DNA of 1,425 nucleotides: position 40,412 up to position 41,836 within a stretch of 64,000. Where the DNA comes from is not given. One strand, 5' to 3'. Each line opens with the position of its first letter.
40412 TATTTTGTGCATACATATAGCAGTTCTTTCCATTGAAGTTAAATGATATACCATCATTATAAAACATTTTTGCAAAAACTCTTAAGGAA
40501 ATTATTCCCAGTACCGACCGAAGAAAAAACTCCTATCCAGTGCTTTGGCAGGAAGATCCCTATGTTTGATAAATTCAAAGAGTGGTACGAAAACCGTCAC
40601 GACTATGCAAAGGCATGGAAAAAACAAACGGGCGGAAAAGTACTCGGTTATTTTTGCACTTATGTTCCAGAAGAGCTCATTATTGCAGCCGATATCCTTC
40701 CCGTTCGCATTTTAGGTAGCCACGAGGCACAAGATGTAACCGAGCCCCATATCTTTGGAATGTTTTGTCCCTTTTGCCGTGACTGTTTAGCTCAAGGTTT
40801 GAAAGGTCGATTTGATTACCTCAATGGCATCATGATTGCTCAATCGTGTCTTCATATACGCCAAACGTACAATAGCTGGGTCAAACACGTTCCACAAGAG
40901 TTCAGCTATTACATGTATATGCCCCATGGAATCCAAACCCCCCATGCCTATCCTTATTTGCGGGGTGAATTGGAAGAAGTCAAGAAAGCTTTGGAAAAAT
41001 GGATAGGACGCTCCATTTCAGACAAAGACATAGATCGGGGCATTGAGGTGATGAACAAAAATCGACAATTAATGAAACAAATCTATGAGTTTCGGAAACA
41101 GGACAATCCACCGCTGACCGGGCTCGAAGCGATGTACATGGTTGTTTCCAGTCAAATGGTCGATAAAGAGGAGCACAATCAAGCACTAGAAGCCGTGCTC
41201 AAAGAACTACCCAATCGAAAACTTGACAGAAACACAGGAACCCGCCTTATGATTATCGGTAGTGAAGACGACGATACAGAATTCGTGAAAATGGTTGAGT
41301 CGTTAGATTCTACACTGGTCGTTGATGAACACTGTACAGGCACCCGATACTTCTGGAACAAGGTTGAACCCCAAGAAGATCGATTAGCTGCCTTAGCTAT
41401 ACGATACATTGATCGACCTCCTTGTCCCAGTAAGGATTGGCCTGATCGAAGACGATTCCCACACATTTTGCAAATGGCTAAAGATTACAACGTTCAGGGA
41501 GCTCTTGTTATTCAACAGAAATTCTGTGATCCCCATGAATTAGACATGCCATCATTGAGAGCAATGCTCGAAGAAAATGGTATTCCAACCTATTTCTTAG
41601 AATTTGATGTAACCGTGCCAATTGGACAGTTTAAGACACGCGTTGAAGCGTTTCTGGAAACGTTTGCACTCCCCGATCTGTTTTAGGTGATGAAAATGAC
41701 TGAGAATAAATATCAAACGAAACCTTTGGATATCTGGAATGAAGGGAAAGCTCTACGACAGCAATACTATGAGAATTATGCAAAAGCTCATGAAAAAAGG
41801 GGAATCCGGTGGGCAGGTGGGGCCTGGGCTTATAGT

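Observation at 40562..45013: Four-subunit class-I benzoyl-CoA-reductase-like (Bzd-type order) ATP-dependent reductase with a dedicated ferredoxin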

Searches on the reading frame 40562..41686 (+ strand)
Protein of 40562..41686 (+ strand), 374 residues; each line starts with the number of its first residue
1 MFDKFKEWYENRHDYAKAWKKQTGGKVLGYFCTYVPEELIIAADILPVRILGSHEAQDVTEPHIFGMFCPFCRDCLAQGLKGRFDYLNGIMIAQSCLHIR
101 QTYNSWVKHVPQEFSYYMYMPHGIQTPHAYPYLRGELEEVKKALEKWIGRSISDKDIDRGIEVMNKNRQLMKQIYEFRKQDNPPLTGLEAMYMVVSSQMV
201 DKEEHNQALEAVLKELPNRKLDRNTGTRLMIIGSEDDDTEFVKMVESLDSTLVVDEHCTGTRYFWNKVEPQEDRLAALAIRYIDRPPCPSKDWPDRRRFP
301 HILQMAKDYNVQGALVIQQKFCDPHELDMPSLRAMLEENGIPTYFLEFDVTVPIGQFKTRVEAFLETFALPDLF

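Call 3: search_protein_families(library=pfam, proteins=[window:40562-41686:+], max_evalue=0.01)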
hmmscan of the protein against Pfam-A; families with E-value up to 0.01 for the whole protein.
window:40562-41686:+ (374 aa): 1 family
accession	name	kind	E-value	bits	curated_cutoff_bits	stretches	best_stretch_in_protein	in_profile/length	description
PF06050.19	HGD-D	-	4.1e-87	293.4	28.4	1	32-367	1-341/342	2-hydroxyglutaryl-CoA dehydratase, D-component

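Call 4: search_protein_families(library=ncbifam, proteins=[window:40562-41686:+], max_evalue=0.01)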
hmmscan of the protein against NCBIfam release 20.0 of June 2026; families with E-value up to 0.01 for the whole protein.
window:40562-41686:+ (374 aa): 5 families
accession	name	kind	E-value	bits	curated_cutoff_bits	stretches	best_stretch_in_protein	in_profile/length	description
TIGR03190.1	benz_CoA_bzdN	equivalog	2.7e-155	516.8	453.8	1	1-374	3-377/377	benzoyl-CoA reductase, bzd-type, subunit N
NF040772.1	double_cubane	equivalog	3.3e-57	194.2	350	1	6-367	2-371/372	double-cubane-cluster-containing anaerobic reductase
NF052456.1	HyiscapDhHadC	equivalog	2.5e-55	187.9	700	1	1-366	4-370/372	(R)-2-hydroxyisocaproyl-CoA dehydratase subunit beta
TIGR02263.1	benz_CoA_red_C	equivalog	4e-41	141.2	421.15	1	15-346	19-357/380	benzoyl-CoA reductase subunit C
NF052455.1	HyiscapDhHadB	equivalog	8.3e-06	24.7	750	1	131-225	151-247/398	(R)-2-hydroxyisocaproyl-CoA dehydratase subunit alpha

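Call 12: search_solved_structures(query=window:40562-41686:+, max_evalue=0.001)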
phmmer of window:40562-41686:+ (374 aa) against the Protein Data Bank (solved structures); distinct sequences matched with E-value up to 0.001: 5.
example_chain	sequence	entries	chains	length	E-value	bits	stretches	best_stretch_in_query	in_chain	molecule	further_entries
8s02_B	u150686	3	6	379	7.8e-149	499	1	1-374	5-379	BzdN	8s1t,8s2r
3o3m_B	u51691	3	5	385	3.9e-48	167.5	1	3-371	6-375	beta subunit 2-hydroxyacyl-CoA dehydratase | beta-subunit 2-hydroxyacyl-CoA dehydratase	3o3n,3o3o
9g87_B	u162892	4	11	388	1.3e-32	116.5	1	2-367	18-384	3-methylbenzoyl-CoA reductase gamma subunit MbdN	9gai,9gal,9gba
7yyl_C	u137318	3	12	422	8.7e-24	87.4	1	21-367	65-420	Dehydratase family protein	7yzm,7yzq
6eno_A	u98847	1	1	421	1e-23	87.1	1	21-367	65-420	Dehydratase family protein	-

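Call 14: search_solved_structures(query=window:40562-41686:+, max_evalue=1e-50, show_alignments=1)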
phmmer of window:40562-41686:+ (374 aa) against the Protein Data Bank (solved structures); distinct sequences matched with E-value up to 1e-50: 1.
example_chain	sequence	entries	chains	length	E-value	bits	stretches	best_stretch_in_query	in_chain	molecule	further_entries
8s02_B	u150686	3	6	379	7.8e-149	499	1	1-374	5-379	BzdN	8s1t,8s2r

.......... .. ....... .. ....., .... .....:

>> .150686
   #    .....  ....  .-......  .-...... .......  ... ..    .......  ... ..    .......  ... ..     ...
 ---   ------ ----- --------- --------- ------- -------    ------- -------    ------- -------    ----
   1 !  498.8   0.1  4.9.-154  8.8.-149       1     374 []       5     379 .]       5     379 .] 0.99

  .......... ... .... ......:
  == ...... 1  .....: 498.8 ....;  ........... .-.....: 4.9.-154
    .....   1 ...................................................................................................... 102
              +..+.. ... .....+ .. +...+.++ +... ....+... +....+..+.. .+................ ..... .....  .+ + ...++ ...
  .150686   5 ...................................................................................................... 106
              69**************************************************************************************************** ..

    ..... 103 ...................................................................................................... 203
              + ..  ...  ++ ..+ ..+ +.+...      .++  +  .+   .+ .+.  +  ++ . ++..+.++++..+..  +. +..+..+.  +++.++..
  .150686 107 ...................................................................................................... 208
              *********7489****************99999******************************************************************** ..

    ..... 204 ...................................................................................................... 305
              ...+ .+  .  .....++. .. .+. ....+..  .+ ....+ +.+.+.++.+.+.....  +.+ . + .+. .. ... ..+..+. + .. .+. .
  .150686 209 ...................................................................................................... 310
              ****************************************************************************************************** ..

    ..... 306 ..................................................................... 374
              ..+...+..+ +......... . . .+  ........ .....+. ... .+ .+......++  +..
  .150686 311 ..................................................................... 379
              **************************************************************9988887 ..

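Call 49: search_solved_structures(query=window:40562-41686:+, max_evalue=1e-15, show_alignments=4)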
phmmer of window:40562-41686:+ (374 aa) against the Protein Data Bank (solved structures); distinct sequences matched with E-value up to 1e-15: 5.
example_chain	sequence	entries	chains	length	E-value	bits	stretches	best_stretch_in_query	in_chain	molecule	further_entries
8s02_B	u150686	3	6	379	7.8e-149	499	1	1-374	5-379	BzdN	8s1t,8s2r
3o3m_B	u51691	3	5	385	3.9e-48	167.5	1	3-371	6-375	beta subunit 2-hydroxyacyl-CoA dehydratase | beta-subunit 2-hydroxyacyl-CoA dehydratase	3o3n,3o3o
9g87_B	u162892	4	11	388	1.3e-32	116.5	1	2-367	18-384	3-methylbenzoyl-CoA reductase gamma subunit MbdN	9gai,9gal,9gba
7yyl_C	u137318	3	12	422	8.7e-24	87.4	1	21-367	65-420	Dehydratase family protein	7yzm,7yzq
6eno_A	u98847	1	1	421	1e-23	87.1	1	21-367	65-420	Dehydratase family protein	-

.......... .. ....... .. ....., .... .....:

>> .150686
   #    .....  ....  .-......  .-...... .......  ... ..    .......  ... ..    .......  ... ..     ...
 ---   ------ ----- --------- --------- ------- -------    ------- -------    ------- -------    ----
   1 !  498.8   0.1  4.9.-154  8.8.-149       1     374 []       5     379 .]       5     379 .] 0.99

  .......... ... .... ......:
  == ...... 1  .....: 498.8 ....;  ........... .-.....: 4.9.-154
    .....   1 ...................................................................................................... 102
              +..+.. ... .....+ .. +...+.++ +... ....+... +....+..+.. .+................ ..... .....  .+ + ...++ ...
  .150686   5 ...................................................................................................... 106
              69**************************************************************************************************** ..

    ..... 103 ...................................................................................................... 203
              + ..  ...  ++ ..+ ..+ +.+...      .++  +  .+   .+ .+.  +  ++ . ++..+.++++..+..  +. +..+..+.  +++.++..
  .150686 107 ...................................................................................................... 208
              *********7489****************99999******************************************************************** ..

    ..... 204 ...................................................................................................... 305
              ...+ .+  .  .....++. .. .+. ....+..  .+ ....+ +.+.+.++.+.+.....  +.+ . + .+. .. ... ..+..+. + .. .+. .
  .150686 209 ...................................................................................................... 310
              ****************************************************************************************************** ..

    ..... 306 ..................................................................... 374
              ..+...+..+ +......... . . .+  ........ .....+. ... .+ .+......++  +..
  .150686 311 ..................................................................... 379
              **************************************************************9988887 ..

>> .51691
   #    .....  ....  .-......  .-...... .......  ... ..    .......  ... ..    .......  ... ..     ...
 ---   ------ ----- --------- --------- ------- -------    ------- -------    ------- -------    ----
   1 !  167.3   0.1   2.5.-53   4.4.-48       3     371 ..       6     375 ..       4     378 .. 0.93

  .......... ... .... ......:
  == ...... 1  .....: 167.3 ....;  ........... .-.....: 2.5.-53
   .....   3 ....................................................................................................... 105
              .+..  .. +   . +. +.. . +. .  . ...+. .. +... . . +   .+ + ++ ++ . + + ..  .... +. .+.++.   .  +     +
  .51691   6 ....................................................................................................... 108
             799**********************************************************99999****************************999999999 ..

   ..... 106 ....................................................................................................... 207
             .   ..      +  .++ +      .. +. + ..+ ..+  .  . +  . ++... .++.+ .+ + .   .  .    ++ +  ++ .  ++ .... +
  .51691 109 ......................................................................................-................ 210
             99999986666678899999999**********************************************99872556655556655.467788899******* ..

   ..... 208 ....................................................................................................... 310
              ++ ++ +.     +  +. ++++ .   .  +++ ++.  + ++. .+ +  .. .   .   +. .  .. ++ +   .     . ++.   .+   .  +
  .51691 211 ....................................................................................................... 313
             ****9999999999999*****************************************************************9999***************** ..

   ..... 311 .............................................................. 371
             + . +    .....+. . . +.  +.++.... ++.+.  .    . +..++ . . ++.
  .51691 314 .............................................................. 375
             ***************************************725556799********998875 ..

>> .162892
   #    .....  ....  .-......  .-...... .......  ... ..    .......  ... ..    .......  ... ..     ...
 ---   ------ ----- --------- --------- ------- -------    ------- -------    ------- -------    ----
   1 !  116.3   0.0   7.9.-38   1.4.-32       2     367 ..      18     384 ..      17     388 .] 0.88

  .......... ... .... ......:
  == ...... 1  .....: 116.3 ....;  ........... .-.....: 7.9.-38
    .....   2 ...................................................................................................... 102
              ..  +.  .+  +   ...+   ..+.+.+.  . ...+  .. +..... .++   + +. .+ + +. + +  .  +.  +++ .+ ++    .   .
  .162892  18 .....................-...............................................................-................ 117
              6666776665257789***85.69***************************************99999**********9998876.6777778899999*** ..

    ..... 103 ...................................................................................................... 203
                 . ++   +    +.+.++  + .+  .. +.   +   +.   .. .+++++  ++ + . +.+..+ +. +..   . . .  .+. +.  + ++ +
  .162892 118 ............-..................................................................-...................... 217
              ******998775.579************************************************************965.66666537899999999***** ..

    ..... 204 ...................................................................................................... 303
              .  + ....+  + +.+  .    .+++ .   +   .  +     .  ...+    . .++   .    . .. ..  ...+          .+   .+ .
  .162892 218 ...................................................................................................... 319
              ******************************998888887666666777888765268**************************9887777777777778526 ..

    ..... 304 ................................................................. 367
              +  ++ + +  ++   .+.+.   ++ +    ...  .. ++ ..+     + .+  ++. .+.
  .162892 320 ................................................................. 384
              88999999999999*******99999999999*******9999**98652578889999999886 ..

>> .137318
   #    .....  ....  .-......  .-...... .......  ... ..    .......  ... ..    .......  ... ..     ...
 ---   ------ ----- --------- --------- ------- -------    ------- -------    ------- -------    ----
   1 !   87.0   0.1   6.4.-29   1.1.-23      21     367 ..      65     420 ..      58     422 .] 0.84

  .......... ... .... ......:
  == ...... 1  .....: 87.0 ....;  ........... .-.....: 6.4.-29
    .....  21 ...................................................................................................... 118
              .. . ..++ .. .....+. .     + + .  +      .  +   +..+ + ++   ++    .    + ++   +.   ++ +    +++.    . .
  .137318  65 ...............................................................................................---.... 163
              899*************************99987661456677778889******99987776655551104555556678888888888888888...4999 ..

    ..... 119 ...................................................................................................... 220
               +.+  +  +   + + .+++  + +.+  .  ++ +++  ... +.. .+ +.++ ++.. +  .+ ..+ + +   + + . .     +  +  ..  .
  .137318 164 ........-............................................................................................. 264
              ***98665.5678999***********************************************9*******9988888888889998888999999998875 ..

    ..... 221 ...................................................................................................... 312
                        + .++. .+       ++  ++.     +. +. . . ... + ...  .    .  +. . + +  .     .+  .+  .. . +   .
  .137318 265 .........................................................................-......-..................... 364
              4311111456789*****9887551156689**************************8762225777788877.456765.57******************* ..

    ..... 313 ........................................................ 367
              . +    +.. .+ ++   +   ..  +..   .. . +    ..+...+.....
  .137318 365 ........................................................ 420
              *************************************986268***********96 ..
